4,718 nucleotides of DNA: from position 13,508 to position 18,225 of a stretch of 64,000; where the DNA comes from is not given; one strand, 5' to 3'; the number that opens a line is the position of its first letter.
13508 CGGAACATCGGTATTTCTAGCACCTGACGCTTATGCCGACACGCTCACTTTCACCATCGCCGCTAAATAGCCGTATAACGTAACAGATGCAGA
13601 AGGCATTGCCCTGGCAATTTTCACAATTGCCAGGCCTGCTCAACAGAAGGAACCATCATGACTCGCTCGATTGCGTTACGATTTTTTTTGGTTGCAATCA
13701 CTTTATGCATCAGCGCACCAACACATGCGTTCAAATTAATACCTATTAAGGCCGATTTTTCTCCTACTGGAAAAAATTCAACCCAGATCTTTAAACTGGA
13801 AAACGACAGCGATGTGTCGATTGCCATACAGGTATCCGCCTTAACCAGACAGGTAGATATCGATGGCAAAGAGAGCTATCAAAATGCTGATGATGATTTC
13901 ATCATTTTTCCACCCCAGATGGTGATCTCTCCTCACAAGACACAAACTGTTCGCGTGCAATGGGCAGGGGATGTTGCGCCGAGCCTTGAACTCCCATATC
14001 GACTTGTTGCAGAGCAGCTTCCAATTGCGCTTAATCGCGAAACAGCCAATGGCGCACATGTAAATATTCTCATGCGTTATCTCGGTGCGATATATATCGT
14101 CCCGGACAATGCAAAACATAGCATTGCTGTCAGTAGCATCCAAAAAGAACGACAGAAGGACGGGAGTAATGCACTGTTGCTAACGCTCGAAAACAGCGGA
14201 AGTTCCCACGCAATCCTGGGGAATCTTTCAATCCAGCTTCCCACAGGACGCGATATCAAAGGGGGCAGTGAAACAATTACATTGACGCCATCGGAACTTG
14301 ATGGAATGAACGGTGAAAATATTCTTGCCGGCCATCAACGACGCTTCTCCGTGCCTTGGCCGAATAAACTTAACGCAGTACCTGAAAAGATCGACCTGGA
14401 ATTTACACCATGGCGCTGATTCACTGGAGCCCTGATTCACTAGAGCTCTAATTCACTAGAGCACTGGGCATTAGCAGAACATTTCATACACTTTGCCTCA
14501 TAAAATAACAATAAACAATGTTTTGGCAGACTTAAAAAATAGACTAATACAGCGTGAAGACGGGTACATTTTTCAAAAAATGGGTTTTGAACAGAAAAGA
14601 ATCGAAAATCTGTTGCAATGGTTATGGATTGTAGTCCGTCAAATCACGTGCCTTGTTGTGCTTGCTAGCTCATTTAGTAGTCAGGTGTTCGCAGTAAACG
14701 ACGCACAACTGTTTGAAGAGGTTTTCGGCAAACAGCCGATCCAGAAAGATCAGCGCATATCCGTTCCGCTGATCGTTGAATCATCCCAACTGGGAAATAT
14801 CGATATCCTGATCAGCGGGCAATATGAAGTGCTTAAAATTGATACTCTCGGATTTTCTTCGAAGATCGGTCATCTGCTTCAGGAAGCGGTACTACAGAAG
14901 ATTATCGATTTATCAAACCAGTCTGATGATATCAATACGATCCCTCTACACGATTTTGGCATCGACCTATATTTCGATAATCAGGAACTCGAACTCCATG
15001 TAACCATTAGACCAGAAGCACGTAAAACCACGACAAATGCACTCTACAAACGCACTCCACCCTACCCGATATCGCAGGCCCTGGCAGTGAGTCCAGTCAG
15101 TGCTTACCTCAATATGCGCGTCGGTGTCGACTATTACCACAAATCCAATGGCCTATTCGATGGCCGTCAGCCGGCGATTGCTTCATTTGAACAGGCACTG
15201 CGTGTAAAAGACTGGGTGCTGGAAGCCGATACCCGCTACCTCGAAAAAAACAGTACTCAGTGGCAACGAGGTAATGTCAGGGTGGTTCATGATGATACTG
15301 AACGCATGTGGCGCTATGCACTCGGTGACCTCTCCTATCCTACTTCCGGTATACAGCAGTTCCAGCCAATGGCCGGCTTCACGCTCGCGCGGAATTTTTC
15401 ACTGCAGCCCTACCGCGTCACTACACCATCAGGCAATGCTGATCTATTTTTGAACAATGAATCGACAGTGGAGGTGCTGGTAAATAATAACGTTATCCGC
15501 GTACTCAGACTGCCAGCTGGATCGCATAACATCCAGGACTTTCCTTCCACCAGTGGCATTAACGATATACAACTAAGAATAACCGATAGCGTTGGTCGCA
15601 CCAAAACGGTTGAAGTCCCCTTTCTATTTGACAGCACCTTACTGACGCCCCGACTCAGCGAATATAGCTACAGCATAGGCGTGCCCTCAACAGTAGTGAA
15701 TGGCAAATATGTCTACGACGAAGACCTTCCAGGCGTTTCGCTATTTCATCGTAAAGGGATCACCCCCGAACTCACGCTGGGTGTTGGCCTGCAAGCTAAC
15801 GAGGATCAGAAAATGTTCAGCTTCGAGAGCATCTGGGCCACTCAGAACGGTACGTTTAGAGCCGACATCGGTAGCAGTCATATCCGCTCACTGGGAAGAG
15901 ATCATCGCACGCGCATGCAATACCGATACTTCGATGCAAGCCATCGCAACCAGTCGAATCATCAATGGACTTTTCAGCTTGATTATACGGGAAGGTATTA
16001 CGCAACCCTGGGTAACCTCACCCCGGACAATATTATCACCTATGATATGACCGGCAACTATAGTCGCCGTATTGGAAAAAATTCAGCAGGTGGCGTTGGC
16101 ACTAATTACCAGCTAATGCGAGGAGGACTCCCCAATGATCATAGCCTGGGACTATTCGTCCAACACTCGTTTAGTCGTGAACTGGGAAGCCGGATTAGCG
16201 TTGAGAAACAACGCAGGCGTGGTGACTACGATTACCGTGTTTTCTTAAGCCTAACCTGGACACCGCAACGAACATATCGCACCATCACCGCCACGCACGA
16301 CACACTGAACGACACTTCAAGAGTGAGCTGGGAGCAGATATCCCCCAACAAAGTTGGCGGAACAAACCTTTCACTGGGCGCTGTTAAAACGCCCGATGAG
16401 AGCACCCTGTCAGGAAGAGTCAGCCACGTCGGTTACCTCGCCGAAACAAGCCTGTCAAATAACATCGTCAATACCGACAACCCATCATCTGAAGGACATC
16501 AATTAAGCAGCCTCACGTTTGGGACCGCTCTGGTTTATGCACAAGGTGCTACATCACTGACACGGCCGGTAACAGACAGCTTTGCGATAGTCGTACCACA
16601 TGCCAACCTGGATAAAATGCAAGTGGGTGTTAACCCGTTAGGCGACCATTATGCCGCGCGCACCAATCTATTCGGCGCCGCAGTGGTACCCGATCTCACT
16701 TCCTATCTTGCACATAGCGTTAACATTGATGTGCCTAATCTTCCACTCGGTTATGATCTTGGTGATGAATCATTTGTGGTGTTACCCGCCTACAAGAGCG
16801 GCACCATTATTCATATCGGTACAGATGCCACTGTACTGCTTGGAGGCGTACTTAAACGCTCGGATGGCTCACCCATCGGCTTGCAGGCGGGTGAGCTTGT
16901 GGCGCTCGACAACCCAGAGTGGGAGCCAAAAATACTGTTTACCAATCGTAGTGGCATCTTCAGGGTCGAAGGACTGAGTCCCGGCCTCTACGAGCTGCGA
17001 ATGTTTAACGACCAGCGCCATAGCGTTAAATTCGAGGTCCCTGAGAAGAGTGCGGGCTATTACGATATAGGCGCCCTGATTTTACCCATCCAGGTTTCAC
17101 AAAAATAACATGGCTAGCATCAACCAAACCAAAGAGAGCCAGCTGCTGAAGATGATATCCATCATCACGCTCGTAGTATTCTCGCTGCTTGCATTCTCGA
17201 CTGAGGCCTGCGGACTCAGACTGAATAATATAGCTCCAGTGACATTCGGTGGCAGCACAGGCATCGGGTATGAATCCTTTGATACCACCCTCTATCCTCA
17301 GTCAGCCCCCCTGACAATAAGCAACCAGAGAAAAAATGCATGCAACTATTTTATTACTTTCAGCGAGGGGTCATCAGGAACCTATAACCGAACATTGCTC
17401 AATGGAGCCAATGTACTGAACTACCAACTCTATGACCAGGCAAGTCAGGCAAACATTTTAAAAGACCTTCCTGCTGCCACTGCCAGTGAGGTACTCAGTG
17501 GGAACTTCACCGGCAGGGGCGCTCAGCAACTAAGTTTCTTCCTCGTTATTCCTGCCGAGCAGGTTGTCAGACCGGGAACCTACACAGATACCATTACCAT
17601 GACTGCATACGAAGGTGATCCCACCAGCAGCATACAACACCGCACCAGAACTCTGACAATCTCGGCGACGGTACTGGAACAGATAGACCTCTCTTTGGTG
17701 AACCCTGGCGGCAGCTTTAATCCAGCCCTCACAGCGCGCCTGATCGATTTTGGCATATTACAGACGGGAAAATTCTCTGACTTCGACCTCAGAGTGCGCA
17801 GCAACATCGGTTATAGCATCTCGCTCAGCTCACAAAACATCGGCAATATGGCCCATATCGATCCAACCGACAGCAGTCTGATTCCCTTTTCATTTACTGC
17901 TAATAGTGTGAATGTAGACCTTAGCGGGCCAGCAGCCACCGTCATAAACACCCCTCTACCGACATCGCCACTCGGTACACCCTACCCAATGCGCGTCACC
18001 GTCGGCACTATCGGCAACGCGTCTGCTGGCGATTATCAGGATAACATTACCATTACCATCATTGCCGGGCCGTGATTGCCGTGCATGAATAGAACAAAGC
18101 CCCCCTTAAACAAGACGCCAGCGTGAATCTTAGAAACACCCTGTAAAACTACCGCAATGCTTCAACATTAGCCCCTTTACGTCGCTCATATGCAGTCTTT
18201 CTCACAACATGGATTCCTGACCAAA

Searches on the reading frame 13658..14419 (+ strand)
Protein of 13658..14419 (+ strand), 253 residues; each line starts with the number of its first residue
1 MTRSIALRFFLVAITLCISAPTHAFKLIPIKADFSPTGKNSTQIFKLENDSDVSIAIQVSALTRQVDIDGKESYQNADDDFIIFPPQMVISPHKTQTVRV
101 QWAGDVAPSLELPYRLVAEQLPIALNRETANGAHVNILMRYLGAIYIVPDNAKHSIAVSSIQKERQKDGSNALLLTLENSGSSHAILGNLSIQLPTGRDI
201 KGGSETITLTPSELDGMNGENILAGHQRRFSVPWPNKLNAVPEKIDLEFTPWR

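Call 70: search_protein_families(library=pfam, proteins=[window:13658-14419:+], max_evalue=0.00001)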
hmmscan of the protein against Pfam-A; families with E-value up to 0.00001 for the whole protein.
window:13658-14419:+ (253 aa): 1 family
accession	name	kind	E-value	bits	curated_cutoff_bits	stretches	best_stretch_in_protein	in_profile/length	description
PF00345.26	PapD_N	-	7.9e-08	32.8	23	1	39-144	14-117/126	Pili and flagellar-assembly chaperone, PapD N-terminal domain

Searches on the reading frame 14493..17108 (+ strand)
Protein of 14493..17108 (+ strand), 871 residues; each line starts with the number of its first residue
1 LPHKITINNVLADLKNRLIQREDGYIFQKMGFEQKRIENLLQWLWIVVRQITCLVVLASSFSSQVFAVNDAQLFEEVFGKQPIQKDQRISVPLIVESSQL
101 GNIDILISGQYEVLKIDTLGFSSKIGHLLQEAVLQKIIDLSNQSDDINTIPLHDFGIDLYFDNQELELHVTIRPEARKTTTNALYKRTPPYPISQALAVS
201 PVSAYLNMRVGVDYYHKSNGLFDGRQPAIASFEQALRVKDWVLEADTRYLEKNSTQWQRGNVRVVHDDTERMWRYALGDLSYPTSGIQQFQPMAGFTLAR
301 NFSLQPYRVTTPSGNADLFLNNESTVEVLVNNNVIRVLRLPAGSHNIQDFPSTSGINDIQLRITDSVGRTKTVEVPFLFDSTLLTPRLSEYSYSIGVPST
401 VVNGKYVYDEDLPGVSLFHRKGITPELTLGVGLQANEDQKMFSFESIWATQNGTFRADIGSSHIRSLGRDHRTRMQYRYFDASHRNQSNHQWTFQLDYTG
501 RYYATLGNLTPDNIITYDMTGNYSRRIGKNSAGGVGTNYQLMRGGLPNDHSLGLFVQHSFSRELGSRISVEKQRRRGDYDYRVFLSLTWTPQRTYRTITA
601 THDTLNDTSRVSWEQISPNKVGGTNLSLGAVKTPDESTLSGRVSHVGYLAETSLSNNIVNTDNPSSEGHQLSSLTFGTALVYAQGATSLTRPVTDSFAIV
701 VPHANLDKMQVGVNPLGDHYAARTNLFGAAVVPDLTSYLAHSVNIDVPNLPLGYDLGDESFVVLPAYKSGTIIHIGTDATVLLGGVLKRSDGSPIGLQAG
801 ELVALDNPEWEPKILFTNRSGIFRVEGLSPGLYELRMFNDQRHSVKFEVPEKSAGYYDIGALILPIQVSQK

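Call 70: search_protein_families(library=pfam, proteins=[window:14493-17108:+], max_evalue=0.00001)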
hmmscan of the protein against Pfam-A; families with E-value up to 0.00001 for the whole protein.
window:14493-17108:+ (871 aa): 1 family
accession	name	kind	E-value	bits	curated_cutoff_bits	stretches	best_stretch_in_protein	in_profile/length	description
PF00577.26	Usher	-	1.8e-21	77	27.1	1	232-766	4-540/549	Outer membrane usher protein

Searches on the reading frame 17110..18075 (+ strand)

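Call 70: search_protein_families(library=pfam, proteins=[window:17110-18075:+], max_evalue=0.00001)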
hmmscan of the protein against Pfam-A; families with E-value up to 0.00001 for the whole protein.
window:17110-18075:+ (321 aa): 1 family
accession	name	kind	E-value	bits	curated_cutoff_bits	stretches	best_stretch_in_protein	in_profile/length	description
PF05229.21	SCPU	-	9.1e-15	55.7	22.4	1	27-165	8-138/138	Spore Coat Protein U domain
